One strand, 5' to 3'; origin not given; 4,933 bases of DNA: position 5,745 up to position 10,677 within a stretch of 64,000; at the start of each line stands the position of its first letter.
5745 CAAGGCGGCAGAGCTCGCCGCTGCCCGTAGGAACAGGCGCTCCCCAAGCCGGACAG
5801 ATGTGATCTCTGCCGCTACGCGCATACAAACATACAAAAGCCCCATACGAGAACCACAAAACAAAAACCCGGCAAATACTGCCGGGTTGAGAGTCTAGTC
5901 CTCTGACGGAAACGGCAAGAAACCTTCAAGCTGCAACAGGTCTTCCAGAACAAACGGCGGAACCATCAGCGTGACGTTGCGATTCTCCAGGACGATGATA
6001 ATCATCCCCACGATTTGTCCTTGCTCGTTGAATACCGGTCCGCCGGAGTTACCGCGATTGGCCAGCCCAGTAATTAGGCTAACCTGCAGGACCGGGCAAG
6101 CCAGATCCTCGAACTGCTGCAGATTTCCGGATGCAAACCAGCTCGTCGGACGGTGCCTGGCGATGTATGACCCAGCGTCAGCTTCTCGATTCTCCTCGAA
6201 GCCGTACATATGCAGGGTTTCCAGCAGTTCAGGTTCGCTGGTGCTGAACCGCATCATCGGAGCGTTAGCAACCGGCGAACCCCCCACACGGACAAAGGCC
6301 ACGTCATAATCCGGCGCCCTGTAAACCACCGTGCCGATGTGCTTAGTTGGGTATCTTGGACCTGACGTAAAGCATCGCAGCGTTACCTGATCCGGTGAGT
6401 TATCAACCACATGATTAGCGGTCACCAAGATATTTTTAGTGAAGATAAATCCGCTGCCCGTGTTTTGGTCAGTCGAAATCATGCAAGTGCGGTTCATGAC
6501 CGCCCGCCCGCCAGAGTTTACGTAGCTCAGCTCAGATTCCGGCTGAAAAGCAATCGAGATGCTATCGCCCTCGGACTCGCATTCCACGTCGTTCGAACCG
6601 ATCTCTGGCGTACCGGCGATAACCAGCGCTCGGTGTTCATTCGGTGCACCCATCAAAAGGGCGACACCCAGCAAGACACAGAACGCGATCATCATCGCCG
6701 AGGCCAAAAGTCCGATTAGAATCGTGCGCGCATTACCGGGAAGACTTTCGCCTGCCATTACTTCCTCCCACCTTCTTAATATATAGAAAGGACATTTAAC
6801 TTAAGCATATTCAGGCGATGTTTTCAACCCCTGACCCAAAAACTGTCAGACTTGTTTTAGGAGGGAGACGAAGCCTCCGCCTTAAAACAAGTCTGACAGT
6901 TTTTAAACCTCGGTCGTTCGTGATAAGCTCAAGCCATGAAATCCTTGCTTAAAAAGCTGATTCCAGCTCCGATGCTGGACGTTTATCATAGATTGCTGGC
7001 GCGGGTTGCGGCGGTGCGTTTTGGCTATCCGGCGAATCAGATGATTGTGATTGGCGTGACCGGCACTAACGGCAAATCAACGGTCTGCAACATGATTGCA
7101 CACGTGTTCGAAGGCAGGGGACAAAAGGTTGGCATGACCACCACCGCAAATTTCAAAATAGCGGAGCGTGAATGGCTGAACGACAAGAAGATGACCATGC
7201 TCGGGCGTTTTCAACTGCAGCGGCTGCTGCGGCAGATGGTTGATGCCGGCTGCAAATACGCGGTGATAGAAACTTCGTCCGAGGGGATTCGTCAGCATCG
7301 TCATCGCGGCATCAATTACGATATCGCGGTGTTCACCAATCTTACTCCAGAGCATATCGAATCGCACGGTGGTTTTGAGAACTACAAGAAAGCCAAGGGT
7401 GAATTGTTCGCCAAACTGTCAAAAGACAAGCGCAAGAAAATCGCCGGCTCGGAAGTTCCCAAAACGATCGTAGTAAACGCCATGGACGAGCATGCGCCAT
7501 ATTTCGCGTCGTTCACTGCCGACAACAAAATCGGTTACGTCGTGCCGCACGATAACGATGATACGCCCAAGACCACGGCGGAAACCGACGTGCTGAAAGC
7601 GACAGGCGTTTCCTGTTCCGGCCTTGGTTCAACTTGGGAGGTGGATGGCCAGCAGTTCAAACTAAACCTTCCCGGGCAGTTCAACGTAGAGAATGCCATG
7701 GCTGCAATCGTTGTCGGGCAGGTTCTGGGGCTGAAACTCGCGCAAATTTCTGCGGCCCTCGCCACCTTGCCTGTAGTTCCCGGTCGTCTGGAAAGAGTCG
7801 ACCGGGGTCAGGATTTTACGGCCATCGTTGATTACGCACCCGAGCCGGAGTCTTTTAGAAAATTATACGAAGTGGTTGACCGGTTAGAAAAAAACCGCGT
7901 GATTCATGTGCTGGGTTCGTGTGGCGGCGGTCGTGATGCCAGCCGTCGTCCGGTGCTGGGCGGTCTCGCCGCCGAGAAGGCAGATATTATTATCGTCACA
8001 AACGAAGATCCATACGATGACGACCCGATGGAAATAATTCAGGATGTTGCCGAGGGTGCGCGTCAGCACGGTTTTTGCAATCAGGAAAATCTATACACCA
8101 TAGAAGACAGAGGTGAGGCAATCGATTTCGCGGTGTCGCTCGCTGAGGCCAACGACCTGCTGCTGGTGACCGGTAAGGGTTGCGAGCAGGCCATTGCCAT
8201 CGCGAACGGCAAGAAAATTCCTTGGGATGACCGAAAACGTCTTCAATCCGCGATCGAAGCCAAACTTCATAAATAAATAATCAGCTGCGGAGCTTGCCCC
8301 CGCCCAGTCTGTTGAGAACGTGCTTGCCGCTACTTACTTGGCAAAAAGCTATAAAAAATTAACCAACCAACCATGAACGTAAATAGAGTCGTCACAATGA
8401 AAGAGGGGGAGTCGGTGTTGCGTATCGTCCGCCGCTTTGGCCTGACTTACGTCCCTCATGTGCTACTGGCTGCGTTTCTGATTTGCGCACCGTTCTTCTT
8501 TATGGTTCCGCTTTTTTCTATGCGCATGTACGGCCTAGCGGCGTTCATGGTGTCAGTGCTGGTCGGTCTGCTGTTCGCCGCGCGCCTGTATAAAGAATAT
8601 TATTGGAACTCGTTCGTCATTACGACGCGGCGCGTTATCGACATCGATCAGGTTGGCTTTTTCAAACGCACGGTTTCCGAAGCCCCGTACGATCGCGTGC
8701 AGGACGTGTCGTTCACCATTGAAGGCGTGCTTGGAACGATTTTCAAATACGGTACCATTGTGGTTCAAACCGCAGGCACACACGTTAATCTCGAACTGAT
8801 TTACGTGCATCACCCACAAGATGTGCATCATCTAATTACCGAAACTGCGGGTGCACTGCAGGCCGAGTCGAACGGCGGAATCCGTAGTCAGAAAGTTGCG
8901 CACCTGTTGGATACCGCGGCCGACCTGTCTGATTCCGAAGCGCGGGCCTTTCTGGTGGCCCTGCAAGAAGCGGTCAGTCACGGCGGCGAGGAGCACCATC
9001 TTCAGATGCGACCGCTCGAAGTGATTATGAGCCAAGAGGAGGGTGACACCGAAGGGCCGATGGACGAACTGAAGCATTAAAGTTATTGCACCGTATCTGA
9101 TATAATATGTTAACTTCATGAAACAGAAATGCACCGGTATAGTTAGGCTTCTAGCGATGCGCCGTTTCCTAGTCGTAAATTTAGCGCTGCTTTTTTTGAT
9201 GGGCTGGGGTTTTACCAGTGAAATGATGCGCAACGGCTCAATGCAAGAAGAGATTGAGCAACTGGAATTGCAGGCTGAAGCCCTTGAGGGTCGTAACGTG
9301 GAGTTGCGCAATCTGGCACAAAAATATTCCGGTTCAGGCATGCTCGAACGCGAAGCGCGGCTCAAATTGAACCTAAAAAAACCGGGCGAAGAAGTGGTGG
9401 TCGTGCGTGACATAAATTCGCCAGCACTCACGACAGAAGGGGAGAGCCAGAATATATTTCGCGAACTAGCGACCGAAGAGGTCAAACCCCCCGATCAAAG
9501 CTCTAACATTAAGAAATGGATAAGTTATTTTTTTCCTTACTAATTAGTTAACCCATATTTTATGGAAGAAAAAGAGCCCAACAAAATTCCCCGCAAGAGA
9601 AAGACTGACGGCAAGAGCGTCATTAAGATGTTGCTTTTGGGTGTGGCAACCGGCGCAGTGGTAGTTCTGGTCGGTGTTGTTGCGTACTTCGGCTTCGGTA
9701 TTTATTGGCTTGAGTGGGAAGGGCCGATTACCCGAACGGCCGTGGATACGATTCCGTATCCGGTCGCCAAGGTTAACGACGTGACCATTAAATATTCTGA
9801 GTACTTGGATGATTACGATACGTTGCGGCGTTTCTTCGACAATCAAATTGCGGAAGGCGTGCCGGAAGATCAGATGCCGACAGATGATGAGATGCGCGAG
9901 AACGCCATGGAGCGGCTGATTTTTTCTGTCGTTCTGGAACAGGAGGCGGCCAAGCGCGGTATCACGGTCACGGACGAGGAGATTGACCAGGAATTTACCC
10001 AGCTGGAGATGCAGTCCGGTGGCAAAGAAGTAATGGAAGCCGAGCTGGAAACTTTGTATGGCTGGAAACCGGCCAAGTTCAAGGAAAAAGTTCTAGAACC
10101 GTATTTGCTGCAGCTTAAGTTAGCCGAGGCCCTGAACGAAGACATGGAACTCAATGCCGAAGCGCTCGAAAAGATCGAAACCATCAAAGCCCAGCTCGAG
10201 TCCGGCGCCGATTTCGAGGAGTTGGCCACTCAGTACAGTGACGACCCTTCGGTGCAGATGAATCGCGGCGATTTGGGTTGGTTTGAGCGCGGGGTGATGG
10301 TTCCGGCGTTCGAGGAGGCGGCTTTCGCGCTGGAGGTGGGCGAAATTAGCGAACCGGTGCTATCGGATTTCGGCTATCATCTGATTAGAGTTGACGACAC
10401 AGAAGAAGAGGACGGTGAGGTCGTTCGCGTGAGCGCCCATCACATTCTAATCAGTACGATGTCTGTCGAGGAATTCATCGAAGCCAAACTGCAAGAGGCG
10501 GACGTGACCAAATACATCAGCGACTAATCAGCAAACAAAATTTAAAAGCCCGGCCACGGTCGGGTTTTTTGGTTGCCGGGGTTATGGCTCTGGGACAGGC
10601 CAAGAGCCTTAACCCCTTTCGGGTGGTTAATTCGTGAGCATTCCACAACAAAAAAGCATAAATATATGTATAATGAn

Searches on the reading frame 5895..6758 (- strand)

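Call 7: search_protein_families(library=pfam, proteins=[window:5895-6758:-], max_evalue=0.001)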
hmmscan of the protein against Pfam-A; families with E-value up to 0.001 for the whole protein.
window:5895-6758:- (287 aa): 2 families
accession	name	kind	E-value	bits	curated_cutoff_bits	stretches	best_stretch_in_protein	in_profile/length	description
PF13365.12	Trypsin_2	-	1.6e-17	65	27.6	1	101-252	1-144/144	Trypsin-like peptidase domain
PF00089.32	Trypsin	-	2.1e-08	34.7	20.6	1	92-256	14-198/220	Trypsin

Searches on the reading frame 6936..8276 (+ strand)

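Call 7: search_protein_families(library=pfam, proteins=[window:6936-8276:+], max_evalue=0.001)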
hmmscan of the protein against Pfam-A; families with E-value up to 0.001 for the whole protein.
window:6936-8276:+ (446 aa): 2 families
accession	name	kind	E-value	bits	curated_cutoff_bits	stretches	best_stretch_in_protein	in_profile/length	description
PF08245.18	Mur_ligase_M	-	5e-43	147.8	24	1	41-260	1-199/200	Mur ligase middle domain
PF02875.26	Mur_ligase_C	-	8.5e-23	82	28.4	1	283-415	1-127/127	Mur ligase, glutamate ligase domain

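Call 60: search_protein_families(library=ncbifam, proteins=[window:6936-8276:+], max_evalue=0.00001)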
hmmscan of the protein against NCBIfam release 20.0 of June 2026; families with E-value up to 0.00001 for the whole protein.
window:6936-8276:+ (446 aa): 29 families (the best 25 are shown)
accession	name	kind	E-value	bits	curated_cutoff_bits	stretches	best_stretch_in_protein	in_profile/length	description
TIGR01085.1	murE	subfamily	1.1e-104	351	257.3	1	19-440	68-471/472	UDP-N-acetylmuramyl-tripeptide synthetase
NF001126.0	PRK00139.1-4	equivalog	3.9e-99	332.4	373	1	18-442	86-484/486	UDP-N-acetylmuramoyl-L-alanyl-D-glutamate--2,6-diaminopimelate ligase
NF001124.0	PRK00139.1-2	equivalog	4e-94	316.1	476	1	18-444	93-496/500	UDP-N-acetylmuramoyl-L-alanyl-D-glutamate--2,6-diaminopimelate ligase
NF008896.0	PRK11929.1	equivalog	2.6e-85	287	1023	1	18-444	94-502/965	bifunctional UDP-N-acetylmuramoyl-L-alanyl-D-glutamate--2,6-diaminopimelate ligase MurE/UDP-N-acetylmuramoyl-tripeptide--D-alanyl-D-alanine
NF001123.0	PRK00139.1-1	equivalog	2e-69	234.5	586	1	14-440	85-489/493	UDP-N-acetylmuramoyl-L-alanyl-D-glutamate--2,6-diaminopimelate ligase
NF010628.0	PRK14022.1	equivalog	9.6e-66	222.5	536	1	23-427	98-467/483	UDP-N-acetylmuramoyl-L-alanyl-D-glutamate--L-lysine ligase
NF001130.0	PRK00139.2-4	equivalog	7e-52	176.8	715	1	18-436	91-506/516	UDP-N-acetylmuramoyl-L-alanyl-D-glutamate--2,6-diaminopimelate ligase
NF001129.0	PRK00139.2-3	equivalog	1.7e-41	142.3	762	1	19-432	101-506/517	UDP-N-acetylmuramoyl-L-alanyl-D-glutamate--2,6-diaminopimelate ligase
TIGR02068.2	cya_phycin_syn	equivalog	2.6e-36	125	850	1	35-422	478-857/862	cyanophycin synthetase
NF001127.0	PRK00139.2-1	equivalog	8e-34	117.2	997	1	20-422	93-493/520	UDP-N-acetylmuramoyl-L-alanyl-D-glutamate--2,6-diaminopimelate ligase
NF001131.0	PRK00139.2-5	equivalog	7.7e-33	114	1000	1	10-430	83-472/483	UDP-N-acetylmuramoyl-L-alanyl-D-glutamate--2,6-diaminopimelate ligase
NF010623.0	PRK14016.1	subfamily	1.9e-32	112.4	877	1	37-423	481-860/871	cyanophycin synthetase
TIGR01143.1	murF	subfamily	1.2e-24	87.1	288.6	1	129-329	151-334/418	UDP-N-acetylmuramoyl-tripeptide--D-alanyl-D-alanine ligase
NF053645.1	pMurC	equivalog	8.3e-23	80.8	560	2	239-325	309-395/492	pseudomurein biosynthesis peptide ligase pMurC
NF053647.1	pMurD2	equivalog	1.3e-19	70.4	550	2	238-423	233-402/405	pseudomurein biosynthesis peptide ligase pMurD2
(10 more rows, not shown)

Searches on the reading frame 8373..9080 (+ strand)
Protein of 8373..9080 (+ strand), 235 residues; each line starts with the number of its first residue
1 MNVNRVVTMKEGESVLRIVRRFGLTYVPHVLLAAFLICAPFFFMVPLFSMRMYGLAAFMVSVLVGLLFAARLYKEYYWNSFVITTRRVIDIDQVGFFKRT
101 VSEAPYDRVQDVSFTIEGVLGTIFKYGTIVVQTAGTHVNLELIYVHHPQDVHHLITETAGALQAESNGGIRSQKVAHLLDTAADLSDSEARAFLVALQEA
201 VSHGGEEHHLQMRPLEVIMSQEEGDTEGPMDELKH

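Call 7: search_protein_families(library=pfam, proteins=[window:8373-9080:+], max_evalue=0.001)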
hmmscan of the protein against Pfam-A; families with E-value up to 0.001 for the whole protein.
window:8373-9080:+ (235 aa): 2 families
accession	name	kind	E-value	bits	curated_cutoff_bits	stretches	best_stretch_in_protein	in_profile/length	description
PF03703.20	bPH_2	-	2.4e-10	41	22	1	76-152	1-75/78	Bacterial PH domain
PF14470.12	bPH_3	-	5.5e-05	24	23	1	79-119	23-63/95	Bacterial PH domain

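Call 60: search_protein_families(library=ncbifam, proteins=[window:8373-9080:+], max_evalue=0.00001)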
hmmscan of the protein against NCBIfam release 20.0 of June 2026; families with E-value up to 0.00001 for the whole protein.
window:8373-9080:+ (235 aa): 0 families

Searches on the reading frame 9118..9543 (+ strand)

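Call 7: search_protein_families(library=pfam, proteins=[window:9118-9543:+], max_evalue=0.001)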
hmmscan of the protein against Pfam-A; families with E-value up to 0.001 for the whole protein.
window:9118-9543:+ (141 aa): 1 family
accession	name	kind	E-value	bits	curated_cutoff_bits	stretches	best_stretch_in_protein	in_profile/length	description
PF04977.20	DivIC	-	6.8e-12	45.5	28.9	1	22-97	2-78/80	Septum formation initiator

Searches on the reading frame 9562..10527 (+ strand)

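Call 7: search_protein_families(library=pfam, proteins=[window:9562-10527:+], max_evalue=0.001)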
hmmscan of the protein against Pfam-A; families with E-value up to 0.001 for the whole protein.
window:9562-10527:+ (321 aa): 6 families
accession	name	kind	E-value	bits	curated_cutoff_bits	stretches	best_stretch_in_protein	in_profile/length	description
PF13616.12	Rotamase_3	-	4.9e-27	95.2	22.5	1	192-279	27-114/116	PPIC-type PPIASE domain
PF00639.27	Rotamase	-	1.5e-25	90.4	21.7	1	196-279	13-97/97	PPIC-type PPIASE domain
PF13624.11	SurA_N_3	-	4.8e-16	59.4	27.2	1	26-176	18-151/162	SurA-like N-terminal domain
PF13623.11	SurA_N_2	-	1e-13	51.8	28.5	1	65-150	40-124/145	SurA-like N-terminal domain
PF13145.12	Rotamase_2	-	8.5e-11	43.2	27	1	159-283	3-111/121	PPIC-type PPIASE domain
PF09312.16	SurA_N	-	1.5e-06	28.8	30.8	1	69-151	6-82/118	SurA N-terminal domain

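Call 60: search_protein_families(library=ncbifam, proteins=[window:9562-10527:+], max_evalue=0.00001)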
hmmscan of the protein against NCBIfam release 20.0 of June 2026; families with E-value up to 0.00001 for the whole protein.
window:9562-10527:+ (321 aa): 10 families
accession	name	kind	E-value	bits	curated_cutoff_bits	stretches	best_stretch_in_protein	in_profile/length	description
NF008038.0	PRK10770.1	equivalog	6.3e-26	91.1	394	1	199-299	301-404/431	peptidylprolyl isomerase SurA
NF002827.0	PRK03002.1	equivalog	4.9e-24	84.8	343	1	203-282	148-227/285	peptidylprolyl isomerase PrsA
NF002846.0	PRK03095.1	equivalog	2.8e-22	79.5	361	1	109-285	42-226/287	peptidylprolyl isomerase PrsA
NF000809.0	PRK00059.1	equivalog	4.5e-22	78.9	303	1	203-285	208-290/336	peptidylprolyl isomerase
NF002824.0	PRK02998.1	subfamily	1.3e-19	70.7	360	1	205-282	148-225/283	peptidylprolyl isomerase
NF008054.0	PRK10788.1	equivalog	2.8e-16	59.4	493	1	205-283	284-361/626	peptidylprolyl isomerase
TIGR02933.1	nifM_nitrog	equivalog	1.5e-14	54.5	168.2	1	191-276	133-216/256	nitrogen fixation protein NifM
NF011969.0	PRK15441.1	equivalog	3.4e-13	49.8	127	1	208-277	21-89/93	peptidylprolyl isomerase PpiC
NF003356.0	PRK04405.1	subfamily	6.8e-09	35.2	339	1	206-278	159-234/299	peptidylprolyl isomerase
NF051879.1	TDE1658_narrow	equivalog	3.7e-07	29.4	340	1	110-165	61-116/342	MOSP complex formation periplasmic protein, TDE1658 family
